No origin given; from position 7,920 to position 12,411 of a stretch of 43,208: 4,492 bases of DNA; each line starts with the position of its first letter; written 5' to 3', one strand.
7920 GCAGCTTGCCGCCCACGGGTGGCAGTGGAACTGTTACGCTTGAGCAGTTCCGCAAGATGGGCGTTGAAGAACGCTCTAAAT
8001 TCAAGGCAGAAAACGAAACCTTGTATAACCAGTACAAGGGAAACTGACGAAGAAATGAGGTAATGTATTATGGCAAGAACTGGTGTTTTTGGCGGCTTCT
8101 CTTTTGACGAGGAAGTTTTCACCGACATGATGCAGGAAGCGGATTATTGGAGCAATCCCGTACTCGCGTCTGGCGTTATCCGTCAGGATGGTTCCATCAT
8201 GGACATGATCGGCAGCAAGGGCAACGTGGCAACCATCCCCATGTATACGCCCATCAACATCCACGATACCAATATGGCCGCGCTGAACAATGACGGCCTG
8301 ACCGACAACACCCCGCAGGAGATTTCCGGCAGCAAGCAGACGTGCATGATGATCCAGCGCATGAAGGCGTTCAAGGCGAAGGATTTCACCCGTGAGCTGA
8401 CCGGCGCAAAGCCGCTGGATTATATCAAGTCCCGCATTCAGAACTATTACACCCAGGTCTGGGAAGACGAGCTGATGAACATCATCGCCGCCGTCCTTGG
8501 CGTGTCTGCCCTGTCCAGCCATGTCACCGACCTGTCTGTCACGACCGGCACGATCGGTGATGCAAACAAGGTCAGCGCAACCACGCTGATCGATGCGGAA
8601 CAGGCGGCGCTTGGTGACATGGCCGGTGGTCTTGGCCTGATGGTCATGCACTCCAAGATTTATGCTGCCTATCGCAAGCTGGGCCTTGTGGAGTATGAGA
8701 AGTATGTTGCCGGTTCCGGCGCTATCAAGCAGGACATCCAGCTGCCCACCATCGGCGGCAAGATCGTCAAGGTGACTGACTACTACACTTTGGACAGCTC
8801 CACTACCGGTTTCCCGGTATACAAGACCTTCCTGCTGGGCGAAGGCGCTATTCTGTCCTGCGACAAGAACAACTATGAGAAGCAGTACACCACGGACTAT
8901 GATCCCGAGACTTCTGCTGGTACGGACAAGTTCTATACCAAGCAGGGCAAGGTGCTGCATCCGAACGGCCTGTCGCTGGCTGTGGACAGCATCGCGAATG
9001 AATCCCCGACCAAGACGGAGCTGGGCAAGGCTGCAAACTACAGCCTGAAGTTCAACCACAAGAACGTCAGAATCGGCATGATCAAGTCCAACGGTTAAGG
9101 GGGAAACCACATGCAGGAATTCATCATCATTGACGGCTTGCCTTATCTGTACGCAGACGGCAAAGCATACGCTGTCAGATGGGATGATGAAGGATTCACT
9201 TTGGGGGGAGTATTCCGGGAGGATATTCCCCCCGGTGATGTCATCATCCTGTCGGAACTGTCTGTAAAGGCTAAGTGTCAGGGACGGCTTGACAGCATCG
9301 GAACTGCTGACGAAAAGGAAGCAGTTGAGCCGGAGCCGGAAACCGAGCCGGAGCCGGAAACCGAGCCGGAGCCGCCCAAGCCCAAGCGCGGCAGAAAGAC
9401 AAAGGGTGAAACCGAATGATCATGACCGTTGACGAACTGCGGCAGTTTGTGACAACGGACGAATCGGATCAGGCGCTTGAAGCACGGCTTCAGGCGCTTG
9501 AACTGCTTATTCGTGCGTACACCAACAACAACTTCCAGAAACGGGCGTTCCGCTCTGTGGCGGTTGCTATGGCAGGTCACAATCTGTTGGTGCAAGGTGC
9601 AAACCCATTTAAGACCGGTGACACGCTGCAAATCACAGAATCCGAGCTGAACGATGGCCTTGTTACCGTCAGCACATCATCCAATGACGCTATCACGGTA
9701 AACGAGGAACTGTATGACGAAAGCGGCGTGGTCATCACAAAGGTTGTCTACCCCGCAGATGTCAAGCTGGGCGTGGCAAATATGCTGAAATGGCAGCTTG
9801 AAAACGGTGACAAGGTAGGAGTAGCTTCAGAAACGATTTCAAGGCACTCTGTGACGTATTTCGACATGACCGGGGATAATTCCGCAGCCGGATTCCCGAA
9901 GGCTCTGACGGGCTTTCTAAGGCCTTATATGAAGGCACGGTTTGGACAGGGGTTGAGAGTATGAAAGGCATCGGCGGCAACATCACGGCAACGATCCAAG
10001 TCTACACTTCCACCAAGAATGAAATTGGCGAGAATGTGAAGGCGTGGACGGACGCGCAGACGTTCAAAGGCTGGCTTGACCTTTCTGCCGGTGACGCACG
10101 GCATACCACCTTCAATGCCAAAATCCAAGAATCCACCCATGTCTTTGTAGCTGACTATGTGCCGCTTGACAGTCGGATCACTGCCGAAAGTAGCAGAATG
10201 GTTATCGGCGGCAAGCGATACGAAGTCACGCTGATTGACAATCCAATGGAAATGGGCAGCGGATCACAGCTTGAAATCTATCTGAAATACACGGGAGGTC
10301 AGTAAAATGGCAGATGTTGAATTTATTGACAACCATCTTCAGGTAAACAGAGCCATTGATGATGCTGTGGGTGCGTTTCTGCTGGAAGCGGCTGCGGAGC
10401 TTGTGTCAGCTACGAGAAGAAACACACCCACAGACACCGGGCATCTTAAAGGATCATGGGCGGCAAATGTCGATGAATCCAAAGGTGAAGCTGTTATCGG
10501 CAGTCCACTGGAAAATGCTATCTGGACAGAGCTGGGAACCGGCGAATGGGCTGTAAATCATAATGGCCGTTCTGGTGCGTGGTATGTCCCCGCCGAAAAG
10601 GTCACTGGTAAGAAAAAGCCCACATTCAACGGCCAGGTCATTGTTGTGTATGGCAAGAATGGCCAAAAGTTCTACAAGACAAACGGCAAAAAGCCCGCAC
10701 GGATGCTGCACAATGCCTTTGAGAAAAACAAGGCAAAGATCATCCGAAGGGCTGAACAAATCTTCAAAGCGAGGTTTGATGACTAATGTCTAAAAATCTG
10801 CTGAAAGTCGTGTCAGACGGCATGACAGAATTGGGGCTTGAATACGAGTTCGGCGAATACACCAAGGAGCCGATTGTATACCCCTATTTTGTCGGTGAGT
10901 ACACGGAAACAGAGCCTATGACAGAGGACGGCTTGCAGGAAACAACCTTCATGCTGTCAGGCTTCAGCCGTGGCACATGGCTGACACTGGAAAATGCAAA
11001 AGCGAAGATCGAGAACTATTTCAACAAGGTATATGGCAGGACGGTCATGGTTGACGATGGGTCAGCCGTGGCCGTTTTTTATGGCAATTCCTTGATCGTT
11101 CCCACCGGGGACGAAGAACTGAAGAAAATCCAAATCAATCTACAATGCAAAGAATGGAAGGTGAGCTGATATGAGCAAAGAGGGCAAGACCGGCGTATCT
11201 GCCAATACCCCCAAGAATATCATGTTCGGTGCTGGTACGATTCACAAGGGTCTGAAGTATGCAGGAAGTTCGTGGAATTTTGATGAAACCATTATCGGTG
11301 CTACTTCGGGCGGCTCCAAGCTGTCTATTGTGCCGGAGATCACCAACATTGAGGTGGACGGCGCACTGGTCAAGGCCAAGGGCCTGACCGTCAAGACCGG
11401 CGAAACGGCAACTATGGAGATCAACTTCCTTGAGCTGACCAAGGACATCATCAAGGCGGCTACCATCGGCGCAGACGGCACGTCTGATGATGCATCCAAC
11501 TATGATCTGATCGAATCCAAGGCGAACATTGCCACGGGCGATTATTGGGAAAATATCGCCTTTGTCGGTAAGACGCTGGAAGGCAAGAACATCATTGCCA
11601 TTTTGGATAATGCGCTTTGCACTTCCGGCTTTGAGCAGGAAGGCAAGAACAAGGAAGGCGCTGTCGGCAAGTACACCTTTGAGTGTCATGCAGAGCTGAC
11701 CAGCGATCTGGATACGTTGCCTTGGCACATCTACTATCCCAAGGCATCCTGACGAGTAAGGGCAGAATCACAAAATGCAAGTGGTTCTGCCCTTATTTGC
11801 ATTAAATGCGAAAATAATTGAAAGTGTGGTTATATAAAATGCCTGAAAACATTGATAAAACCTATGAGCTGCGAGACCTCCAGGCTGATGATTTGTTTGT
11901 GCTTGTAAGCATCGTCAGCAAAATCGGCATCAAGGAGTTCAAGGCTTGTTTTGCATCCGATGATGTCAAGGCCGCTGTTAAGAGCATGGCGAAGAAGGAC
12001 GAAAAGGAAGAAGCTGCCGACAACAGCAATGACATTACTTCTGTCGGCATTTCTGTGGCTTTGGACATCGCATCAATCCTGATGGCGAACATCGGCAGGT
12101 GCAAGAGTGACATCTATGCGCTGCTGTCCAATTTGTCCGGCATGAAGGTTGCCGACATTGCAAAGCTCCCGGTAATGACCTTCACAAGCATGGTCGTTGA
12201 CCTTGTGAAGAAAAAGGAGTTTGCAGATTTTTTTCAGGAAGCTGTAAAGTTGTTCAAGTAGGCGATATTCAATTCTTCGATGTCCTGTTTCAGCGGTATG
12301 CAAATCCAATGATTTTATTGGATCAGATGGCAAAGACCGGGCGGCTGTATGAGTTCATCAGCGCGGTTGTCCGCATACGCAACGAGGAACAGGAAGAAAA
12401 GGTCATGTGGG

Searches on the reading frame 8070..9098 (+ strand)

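Call 34: search_protein_families(library=phrogs, proteins=[window:8070-9098:+], max_evalue=0.001)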
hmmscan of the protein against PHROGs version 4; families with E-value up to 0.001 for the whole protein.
window:8070-9098:+ (342 aa): 3 families
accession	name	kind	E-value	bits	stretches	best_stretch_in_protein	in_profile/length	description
phrog_247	-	head and packaging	3e-65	221.7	1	12-340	12-337/351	major head protein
phrog_15288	-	head and packaging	1.2e-25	91.3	1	168-340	7-169/172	major head protein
phrog_19632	-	unknown function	3.4e-06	28.1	1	15-150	13-143/149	-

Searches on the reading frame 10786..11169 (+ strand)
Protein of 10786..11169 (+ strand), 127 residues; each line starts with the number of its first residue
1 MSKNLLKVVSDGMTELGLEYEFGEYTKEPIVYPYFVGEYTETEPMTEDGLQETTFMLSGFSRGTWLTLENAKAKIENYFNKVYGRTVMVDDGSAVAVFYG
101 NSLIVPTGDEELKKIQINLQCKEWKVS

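Call 34: search_protein_families(library=phrogs, proteins=[window:10786-11169:+], max_evalue=0.001)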
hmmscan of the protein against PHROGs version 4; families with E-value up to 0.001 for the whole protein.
window:10786-11169:+ (127 aa): 1 family
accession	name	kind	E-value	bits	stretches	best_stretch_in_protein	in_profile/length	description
phrog_957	-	head and packaging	6.9e-14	52.8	1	22-125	21-119/121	head protein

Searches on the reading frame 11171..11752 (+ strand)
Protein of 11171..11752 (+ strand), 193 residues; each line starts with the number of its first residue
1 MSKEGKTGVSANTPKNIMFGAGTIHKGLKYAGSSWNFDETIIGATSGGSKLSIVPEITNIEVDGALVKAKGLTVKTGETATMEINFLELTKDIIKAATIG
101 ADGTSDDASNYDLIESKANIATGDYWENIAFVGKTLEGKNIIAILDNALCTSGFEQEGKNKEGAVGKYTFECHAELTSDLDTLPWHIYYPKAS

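Call 34: search_protein_families(library=phrogs, proteins=[window:11171-11752:+], max_evalue=0.001)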
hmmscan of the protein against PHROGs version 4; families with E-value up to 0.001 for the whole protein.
window:11171-11752:+ (193 aa): 2 families
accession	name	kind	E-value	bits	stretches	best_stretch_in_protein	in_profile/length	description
phrog_885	-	tail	5.3e-59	200.9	1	6-193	6-197/338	major tail protein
phrog_2175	-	other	9.4e-09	36.2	1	11-178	2-171/188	protein with Ig domain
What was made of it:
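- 11171..11752 (+): Major tail (tube) protein, the only one in the window. It would be shared by both tip sets. phrog_885 major tail protein, E 5e-59 (call 34).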

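Call 85: search_protein_families(library=pfam, proteins=[window:11171-11752:+], max_evalue=0.01)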
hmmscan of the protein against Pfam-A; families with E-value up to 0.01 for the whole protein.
window:11171-11752:+ (193 aa): 0 families

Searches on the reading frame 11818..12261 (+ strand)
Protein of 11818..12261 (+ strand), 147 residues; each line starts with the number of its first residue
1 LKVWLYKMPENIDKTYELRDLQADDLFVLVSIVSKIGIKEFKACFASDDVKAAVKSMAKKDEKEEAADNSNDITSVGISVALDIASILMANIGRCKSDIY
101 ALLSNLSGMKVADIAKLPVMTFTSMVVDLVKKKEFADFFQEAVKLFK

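Call 34: search_protein_families(library=phrogs, proteins=[window:11818-12261:+], max_evalue=0.001)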
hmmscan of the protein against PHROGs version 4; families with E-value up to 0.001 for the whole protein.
window:11818-12261:+ (147 aa): 1 family
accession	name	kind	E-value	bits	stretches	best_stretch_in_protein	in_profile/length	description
phrog_1021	-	unknown function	8.6e-32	111.3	1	14-147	3-140/142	-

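Call 85: search_protein_families(library=pfam, proteins=[window:11818-12261:+], max_evalue=0.01)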
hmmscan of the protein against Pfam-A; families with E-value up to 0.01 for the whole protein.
window:11818-12261:+ (147 aa): 0 families
